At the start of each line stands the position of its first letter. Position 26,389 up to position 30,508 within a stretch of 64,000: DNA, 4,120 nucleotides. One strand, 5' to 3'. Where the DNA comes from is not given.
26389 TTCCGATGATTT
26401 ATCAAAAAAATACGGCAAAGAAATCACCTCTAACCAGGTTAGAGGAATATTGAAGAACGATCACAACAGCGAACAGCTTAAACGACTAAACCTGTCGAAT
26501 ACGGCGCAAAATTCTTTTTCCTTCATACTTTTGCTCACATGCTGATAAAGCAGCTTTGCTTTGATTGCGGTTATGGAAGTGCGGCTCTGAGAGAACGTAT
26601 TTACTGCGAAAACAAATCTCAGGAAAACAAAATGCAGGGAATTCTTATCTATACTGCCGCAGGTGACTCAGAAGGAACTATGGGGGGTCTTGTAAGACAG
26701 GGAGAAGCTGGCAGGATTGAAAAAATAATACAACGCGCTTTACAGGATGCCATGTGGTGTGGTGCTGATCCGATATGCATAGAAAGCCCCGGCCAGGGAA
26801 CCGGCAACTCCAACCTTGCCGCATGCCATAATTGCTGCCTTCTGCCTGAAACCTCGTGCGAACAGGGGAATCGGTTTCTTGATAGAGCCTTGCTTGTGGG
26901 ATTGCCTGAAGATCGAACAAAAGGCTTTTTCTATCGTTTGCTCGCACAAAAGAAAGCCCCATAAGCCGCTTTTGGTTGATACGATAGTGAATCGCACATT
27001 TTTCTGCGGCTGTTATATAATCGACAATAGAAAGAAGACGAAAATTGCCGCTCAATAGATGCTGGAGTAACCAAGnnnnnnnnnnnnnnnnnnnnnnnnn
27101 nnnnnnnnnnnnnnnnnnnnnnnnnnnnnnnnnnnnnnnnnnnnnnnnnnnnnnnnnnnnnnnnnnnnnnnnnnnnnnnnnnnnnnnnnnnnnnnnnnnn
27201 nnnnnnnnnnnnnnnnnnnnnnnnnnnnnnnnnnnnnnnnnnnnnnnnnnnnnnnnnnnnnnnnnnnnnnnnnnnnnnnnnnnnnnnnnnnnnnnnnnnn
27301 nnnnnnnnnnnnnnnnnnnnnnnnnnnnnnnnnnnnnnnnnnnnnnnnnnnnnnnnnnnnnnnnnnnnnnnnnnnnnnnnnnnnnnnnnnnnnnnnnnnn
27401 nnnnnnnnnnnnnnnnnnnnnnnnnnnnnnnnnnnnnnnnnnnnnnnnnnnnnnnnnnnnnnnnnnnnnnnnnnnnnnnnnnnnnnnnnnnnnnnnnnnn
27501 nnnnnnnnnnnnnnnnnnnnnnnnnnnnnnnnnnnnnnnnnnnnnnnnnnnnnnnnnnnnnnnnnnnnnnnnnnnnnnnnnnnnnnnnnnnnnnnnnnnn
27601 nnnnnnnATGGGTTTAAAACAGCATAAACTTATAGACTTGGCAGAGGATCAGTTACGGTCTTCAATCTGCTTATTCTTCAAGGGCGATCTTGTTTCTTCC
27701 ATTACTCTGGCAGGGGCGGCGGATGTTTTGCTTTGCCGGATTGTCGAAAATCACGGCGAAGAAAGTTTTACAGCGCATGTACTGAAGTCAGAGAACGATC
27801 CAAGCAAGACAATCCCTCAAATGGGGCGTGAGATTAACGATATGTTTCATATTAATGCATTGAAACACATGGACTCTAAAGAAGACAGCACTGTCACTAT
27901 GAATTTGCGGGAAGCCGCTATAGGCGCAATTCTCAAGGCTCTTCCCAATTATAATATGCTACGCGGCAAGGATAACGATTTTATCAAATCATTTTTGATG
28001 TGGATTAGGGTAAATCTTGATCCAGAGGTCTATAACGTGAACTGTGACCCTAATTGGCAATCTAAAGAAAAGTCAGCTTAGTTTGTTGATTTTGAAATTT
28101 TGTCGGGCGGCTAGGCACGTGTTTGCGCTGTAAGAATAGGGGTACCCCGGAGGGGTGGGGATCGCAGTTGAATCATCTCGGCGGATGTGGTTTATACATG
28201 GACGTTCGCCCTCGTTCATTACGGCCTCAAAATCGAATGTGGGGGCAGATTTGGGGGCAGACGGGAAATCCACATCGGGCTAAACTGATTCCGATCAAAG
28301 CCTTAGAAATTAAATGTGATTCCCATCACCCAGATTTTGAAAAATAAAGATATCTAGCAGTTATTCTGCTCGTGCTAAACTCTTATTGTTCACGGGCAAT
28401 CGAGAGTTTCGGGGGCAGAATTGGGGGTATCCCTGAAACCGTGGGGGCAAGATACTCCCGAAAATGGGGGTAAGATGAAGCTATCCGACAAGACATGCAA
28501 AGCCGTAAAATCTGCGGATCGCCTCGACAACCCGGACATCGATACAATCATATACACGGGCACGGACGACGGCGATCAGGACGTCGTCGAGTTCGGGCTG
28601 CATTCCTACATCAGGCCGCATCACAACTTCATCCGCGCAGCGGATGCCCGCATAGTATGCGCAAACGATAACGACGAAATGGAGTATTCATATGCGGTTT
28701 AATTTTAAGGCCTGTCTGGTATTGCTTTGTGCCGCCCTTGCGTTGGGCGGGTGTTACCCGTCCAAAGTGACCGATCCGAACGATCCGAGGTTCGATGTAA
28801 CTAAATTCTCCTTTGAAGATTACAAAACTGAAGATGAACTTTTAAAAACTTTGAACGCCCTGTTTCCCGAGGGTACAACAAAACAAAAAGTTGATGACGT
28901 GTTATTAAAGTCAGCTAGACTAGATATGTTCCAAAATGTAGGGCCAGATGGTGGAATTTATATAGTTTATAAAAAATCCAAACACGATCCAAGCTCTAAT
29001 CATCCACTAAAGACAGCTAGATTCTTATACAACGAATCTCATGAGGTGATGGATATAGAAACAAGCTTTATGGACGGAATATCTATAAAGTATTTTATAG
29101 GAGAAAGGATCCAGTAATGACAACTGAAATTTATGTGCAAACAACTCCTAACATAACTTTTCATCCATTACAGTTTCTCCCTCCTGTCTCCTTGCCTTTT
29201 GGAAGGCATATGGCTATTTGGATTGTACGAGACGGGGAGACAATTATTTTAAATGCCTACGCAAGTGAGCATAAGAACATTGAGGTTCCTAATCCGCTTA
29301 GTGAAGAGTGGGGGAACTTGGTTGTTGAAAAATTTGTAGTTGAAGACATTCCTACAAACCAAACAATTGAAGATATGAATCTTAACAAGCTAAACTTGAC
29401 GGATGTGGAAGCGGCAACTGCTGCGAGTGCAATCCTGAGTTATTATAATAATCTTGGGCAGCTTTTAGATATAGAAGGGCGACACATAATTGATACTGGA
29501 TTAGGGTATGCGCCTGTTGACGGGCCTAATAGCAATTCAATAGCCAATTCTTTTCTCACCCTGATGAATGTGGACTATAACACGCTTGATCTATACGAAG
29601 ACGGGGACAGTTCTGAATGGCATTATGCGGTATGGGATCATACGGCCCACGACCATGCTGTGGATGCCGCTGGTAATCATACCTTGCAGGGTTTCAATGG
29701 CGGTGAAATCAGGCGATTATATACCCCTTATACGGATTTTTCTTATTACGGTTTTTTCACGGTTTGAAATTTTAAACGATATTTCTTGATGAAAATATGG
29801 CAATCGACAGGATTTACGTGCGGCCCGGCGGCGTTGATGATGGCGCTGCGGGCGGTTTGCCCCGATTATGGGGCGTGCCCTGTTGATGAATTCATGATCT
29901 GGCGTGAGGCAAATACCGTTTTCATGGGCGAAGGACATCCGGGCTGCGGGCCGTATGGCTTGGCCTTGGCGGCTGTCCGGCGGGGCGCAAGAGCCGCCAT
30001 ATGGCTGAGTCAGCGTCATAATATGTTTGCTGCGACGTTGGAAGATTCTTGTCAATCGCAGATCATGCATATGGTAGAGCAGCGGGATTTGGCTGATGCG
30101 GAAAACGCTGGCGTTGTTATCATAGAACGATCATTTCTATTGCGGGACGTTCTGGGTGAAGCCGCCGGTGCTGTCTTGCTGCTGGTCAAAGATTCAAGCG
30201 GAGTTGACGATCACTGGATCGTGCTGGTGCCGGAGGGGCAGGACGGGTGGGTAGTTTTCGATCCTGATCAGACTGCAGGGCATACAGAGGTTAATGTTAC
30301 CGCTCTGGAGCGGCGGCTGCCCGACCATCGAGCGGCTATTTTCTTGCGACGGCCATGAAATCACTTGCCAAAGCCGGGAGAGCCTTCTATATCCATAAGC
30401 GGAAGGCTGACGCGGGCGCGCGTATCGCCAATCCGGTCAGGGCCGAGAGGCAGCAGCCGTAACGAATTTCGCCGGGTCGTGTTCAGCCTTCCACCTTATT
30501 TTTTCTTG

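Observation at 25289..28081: Island cargo: HigB/HigA-like toxin-antitoxin pair followed by four AT-rich ORFs of unknown function, including a MZB/DUF1998-like Cys cluster and a tandem paralog pair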

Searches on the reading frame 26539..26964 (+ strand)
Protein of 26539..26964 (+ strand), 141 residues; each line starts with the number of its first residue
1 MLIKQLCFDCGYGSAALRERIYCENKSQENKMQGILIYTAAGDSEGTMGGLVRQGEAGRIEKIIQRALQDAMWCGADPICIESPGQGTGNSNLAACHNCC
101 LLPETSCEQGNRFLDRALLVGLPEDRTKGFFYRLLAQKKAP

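Call 4: search_protein_families(library=pfam, proteins=[window:26539-26964:+], max_evalue=0.1)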
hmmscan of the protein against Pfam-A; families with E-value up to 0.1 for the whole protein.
window:26539-26964:+ (141 aa): 1 family
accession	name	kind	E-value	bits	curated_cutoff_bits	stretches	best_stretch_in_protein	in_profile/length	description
PF09369.15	MZB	-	2.2e-08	35.1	24.2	1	2-100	5-80/80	MrfA Zn-binding domain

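Call 5: search_protein_families(library=padloc, proteins=[window:26539-26964:+], max_evalue=0.1)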
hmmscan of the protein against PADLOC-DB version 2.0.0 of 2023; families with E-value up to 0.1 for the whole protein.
window:26539-26964:+ (141 aa): 4 families
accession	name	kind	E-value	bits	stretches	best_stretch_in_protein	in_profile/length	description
PDLC02584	DrmB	-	1e-36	124.8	1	2-131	316-442/445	DrmB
PDLC02583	DrmB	-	1.2e-36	125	1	1-121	486-603/606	DrmB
PDLC02579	DrmB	-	9e-36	121.4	1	2-120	185-302/314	DrmB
PDLC02582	DrmB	-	1.2e-06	25.4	1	32-131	556-644/649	DrmB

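Call 9: search_protein_families(library=ncbifam, proteins=[window:26539-26964:+], max_evalue=0.1)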
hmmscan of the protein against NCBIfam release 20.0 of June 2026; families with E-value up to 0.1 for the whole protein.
window:26539-26964:+ (141 aa): 1 family
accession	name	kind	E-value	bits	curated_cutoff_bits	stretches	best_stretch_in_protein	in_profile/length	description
NF038324.1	DrmB_fam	subfamily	8.5e-52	176.8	240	1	1-121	485-603/604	DrmB family protein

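Call 10: find_homologous_proteins(query=window:26539-26964:+)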
Query window:26539-26964:+ (141 aa): 778 proteins with E <= 0.001 among 815 candidates; the best 120 are listed.
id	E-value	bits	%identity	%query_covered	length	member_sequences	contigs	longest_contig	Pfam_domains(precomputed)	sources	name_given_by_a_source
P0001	9.7e-60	219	71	96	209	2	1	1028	PF09369.16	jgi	jgi:hypothetical protein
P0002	4.1e-59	217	68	96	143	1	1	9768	PF09369.16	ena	-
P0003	4.6e-59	216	69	95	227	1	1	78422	PF09369.16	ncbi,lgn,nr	ncbi:MAG: DUF1998 domain-containing protein [Verrucomicrobiae bacterium]|nr:DUF1998 domain-containin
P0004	2.8e-58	214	70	96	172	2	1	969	PF09369.16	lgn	-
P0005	2.1e-57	211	67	96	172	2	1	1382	PF09369.16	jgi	jgi:hypothetical protein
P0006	2.7e-57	211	68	97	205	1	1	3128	PF09369.16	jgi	jgi:hypothetical protein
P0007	3.0e-57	211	66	96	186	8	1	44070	PF09369.16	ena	-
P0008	3.1e-57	210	67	96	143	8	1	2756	PF09369.16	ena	-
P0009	3.1e-57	210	67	96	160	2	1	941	PF09369.16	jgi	jgi:hypothetical protein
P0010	7.9e-57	209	68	96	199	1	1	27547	PF09369.16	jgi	jgi:hypothetical protein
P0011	2.3e-56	208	64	96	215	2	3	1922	PF09369.16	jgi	-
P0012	5.9e-56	206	66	96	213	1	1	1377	PF09369.16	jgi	jgi:hypothetical protein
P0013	8.7e-56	206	65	96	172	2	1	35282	PF09369.16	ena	-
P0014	1.1e-55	205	66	98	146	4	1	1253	PF09369.16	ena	-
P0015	3.0e-55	204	68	92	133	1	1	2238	PF09369.16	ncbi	-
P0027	8.8e-54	199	64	96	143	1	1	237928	PF09369.16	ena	-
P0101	1.3e-48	182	61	93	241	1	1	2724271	PF09369.16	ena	-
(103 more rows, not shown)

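Call 12: find_encoding_contigs(protein=P0003, flank=10000, max_places=2)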
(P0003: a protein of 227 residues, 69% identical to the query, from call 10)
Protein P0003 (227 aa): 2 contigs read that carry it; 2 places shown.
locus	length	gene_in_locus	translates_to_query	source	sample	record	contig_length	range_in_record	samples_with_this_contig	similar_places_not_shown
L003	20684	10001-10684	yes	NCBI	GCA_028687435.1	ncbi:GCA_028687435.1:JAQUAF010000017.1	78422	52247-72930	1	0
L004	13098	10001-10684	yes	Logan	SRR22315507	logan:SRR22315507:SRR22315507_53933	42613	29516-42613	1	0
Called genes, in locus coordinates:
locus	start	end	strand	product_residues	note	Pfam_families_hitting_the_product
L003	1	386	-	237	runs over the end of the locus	PF00239:Resolvase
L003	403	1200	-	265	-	-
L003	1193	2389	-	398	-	PF00004:AAA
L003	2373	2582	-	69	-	-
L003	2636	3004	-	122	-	-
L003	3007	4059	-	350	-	PF28597:T2SSF_N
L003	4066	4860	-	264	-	PF14237:GYF_2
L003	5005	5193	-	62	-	-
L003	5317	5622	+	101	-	PF13560:HTH_31, PF01381:HTH_3 (weak)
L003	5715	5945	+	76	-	-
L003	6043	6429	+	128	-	-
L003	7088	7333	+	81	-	-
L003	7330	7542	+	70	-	-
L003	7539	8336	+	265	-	PF20582:UPF0758_N, PF04002:RadC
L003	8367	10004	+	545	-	PF00145:DNA_methylase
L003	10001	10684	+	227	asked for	PF09369:MZB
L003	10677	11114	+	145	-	PF03852:Vsr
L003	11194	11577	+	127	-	-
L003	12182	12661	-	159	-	-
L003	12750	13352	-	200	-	PF00258:Flavodoxin_1, PF02525:Flavodoxin_2 (weak), PF03358:FMN_red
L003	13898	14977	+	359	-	PF00589:Phage_integrase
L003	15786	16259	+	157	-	PF04002:RadC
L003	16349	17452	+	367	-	PF05406:WGR (weak), PF01068:DNA_ligase_A_M (weak)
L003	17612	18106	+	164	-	-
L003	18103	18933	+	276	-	PF12705:PDDEXK_1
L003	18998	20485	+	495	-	-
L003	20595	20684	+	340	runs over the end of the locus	PF11348:DUF3150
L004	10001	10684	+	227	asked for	PF09369:MZB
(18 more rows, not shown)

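Call 13: find_encoding_contigs(protein=P0027, flank=10000, max_places=2)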
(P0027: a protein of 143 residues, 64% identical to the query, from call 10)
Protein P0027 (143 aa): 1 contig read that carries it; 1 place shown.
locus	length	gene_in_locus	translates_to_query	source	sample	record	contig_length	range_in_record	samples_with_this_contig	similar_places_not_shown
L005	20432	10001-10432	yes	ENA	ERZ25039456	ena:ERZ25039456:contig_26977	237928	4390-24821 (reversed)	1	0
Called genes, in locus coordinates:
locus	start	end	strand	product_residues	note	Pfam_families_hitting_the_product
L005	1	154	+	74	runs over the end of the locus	-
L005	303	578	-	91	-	-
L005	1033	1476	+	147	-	-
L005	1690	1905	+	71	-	-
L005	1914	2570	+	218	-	-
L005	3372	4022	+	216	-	PF08378:NERD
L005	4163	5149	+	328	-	PF13538:UvrD_C_2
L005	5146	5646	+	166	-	-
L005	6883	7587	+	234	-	-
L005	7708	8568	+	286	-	PF00271:Helicase_C (weak)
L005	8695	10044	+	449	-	-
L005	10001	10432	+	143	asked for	PF09369:MZB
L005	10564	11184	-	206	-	-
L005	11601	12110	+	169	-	-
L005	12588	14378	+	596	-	PF07726:AAA_3 (weak), PF07728:AAA_5, PF20030:bpMoxR (weak)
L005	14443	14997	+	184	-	-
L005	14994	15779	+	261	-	-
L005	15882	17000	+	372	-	PF00438:S-AdoMet_synt_N, PF02772:S-AdoMet_synt_M (weak), PF02773:S-AdoMet_synt_C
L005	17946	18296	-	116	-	-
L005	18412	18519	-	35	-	-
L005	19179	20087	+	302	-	PF01841:Transglut_core, PF04473:DUF553 (weak)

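Call 14: find_encoding_contigs(protein=P0101, flank=10000, max_places=2)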
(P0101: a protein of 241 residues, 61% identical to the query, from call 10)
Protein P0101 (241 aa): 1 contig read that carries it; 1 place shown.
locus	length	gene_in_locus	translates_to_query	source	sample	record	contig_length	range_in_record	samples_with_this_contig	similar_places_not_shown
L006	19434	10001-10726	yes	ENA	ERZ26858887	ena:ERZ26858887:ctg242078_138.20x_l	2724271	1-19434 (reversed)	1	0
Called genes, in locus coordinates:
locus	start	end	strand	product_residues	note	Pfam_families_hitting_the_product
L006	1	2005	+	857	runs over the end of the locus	PF14498:Glyco_hyd_65N_2, PF22124:Glyco_hydro_95_cat, PF21307:Glyco_hydro_95_C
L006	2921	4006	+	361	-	PF01548:DEDD_Tnp_IS110, PF02371:Transposase_20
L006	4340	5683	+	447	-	-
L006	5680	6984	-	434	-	PF02698:DUF218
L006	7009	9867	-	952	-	PF13620:CarboxypepD_reg, PF17210:SdrD_B (faint), PF25183:OMP_b-brl_4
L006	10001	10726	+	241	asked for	PF09369:MZB (weak)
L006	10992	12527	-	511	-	PF18145:SAVED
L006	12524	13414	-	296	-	PF00004:AAA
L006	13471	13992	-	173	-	PF18138:bacHORMA_1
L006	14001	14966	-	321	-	PF18144:SMODS (weak)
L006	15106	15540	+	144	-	PF13744:HTH_37 (faint), PF12844:HTH_19, PF13560:HTH_31, PF01381:HTH_3, PF13443:HTH_26 (weak)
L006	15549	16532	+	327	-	PF06114:Peptidase_M78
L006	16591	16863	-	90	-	-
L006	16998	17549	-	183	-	PF01909:NTP_transf_2, PF18765:Polbeta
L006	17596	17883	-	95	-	-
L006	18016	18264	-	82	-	-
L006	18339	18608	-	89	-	-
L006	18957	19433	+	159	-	?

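Call 19: search_protein_families(library=phrogs, proteins=[window:26539-26964:+], max_evalue=0.1)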
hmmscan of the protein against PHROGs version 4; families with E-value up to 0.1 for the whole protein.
window:26539-26964:+ (141 aa): 1 family
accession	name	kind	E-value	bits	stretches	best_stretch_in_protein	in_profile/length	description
phrog_29393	-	unknown function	5.3e-41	141.9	1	1-125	511-637/647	-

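Call 39: search_solved_structures(query=window:26539-26964:+, max_evalue=0.01, show_alignments=1)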
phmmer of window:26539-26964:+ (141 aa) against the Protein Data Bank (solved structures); distinct sequences matched with E-value up to 0.01: 1.
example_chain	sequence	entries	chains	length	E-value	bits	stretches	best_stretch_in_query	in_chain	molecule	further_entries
7s9v_B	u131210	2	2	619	5e-33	117.3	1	1-127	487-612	DrmB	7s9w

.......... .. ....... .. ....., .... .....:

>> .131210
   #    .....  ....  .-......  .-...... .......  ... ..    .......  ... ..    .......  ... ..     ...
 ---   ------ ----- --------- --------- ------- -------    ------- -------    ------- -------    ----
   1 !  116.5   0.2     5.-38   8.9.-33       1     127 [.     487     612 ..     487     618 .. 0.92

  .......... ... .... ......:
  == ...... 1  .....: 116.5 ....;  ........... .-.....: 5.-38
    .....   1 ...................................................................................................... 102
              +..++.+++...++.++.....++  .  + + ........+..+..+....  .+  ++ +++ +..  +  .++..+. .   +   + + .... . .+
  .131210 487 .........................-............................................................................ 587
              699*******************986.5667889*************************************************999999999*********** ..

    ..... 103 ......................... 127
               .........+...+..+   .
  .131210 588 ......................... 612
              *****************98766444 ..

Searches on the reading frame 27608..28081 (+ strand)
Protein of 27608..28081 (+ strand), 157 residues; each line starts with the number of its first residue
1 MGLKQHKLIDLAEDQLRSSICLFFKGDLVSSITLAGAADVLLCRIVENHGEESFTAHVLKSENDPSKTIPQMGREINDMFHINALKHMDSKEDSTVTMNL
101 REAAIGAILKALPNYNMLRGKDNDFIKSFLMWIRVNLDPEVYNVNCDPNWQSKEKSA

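Call 4: search_protein_families(library=pfam, proteins=[window:27608-28081:+], max_evalue=0.1)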
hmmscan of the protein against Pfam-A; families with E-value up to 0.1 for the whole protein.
window:27608-28081:+ (157 aa): 0 families

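Call 5: search_protein_families(library=padloc, proteins=[window:27608-28081:+], max_evalue=0.1)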
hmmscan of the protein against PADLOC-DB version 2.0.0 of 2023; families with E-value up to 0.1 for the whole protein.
window:27608-28081:+ (157 aa): 0 families

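Call 9: search_protein_families(library=ncbifam, proteins=[window:27608-28081:+], max_evalue=0.1)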
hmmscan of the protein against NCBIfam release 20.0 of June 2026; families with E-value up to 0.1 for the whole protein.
window:27608-28081:+ (157 aa): 0 families

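Call 19: search_protein_families(library=phrogs, proteins=[window:27608-28081:+], max_evalue=0.1)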
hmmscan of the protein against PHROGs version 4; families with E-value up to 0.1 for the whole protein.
window:27608-28081:+ (157 aa): 0 families

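Call 80: list_cluster_members(proteins=[window:27608-28081:+, P0142, P0151, P0152, P0153, P0155, P0164, P0170, P0196, P0150])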
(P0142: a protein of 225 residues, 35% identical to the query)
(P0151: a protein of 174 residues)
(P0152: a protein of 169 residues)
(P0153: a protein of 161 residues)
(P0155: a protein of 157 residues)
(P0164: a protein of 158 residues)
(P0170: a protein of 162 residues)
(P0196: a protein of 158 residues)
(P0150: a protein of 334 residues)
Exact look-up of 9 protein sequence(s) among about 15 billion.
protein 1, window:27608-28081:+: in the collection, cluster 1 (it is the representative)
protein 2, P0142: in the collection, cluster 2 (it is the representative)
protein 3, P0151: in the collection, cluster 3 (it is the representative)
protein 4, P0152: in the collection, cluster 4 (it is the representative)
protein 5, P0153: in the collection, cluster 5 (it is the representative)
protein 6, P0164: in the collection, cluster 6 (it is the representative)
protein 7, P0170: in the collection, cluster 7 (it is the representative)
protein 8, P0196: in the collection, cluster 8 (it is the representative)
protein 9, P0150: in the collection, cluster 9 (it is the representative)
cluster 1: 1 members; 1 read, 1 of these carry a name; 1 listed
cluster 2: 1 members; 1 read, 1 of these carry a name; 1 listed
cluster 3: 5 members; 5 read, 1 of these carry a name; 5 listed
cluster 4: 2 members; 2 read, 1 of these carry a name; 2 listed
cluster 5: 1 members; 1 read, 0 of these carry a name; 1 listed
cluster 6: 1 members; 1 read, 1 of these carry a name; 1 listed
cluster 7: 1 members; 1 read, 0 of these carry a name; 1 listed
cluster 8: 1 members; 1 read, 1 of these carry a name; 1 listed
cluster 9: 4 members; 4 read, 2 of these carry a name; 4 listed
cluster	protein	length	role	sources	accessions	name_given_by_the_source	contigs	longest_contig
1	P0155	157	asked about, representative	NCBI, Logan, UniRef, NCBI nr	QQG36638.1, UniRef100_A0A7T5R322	MAG: hypothetical protein HYS17_02360 [Micavibrio aeruginosavorus] | Uncharacterized protein n=1 Tax=Micavibrio aeruginosavorus TaxID=349221 ...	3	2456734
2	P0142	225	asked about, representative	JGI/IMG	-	hypothetical protein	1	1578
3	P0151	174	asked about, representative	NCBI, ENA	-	-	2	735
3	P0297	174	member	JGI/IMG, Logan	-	uncharacterized protein (DUF305 family)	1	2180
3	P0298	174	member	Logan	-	-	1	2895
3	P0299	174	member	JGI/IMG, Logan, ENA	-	-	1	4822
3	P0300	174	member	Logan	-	-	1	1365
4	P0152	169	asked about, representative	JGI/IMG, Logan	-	hypothetical protein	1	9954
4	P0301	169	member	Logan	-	-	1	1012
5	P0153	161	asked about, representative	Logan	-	-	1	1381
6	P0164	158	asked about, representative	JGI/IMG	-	hypothetical protein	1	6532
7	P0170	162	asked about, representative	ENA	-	-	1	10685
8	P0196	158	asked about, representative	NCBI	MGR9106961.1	MAG: hypothetical protein ACU843_08535 [Gammaproteobacteria bacterium]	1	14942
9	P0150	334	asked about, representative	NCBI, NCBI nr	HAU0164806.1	TPA: hypothetical protein JBF07_04615 [Legionella pneumophila] | hypothetical protein [Legionella pneumophila]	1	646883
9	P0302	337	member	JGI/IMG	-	hypothetical protein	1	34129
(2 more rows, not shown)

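Call 86: search_dna_similar(query=window:27608-28081:+, collection=plasmids, mode=protein, max_evalue=0.001, max_rows=25)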
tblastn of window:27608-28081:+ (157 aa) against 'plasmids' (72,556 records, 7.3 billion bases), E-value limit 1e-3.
No match.

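Call 87: search_dna_similar(query=window:27608-28081:+, collection=phages, mode=protein, max_evalue=0.001, max_rows=25)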
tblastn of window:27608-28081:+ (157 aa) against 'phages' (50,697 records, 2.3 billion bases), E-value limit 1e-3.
No match.

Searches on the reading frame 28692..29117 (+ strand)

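Call 4: search_protein_families(library=pfam, proteins=[window:28692-29117:+], max_evalue=0.1)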
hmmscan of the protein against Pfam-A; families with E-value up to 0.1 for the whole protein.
window:28692-29117:+ (141 aa): 1 family
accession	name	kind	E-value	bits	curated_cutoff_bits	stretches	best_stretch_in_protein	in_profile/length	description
PF09986.15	DUF2225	-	0.082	13.1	21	0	92-138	127-173/214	Uncharacterized protein conserved in bacteria (DUF2225)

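Call 5: search_protein_families(library=padloc, proteins=[window:28692-29117:+], max_evalue=0.1)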
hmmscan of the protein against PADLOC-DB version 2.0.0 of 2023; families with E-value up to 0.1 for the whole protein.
window:28692-29117:+ (141 aa): 0 families

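Call 9: search_protein_families(library=ncbifam, proteins=[window:28692-29117:+], max_evalue=0.1)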
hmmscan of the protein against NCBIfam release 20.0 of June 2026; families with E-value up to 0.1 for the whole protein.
window:28692-29117:+ (141 aa): 2 families
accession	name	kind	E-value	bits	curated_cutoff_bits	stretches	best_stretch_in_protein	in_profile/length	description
TIGR02722.1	lp_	equivalog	0.056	13.4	110.55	1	9-65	5-63/189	penicillin-binding protein activator LpoB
TIGR01665.1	put_anti_recept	subfamily_domain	0.078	12.2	26.75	0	37-95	112-169/316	phage tail spike protein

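Call 19: search_protein_families(library=phrogs, proteins=[window:28692-29117:+], max_evalue=0.1)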
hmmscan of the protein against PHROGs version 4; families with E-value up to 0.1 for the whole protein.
window:28692-29117:+ (141 aa): 0 families

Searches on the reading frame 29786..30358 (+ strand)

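Call 5: search_protein_families(library=padloc, proteins=[window:29786-30358:+], max_evalue=0.1)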
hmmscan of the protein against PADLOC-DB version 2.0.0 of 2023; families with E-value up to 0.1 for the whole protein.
window:29786-30358:+ (190 aa): 0 families

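Call 9: search_protein_families(library=ncbifam, proteins=[window:29786-30358:+], max_evalue=0.1)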
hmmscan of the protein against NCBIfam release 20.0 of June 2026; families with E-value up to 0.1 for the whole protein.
window:29786-30358:+ (190 aa): 0 families

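Call 19: search_protein_families(library=phrogs, proteins=[window:29786-30358:+], max_evalue=0.1)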
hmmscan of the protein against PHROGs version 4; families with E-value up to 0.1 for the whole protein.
window:29786-30358:+ (190 aa): 2 families
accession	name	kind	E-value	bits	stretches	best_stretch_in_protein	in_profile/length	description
phrog_19656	-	unknown function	0.024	15.8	1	59-129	18-88/99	-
phrog_6007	-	lysis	0.089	12.5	0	4-23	221-240/483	endolysin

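Call 84: search_protein_families(library=pfam, proteins=[window:29786-30358:+], max_evalue=0.001)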
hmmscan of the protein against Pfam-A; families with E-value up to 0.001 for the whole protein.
window:29786-30358:+ (190 aa): 1 family
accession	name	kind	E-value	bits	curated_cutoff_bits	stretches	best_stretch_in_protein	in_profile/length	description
PF11814.14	DUF3335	-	3.8e-36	124.9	25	1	6-171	6-176/206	Peptidase_C39 like family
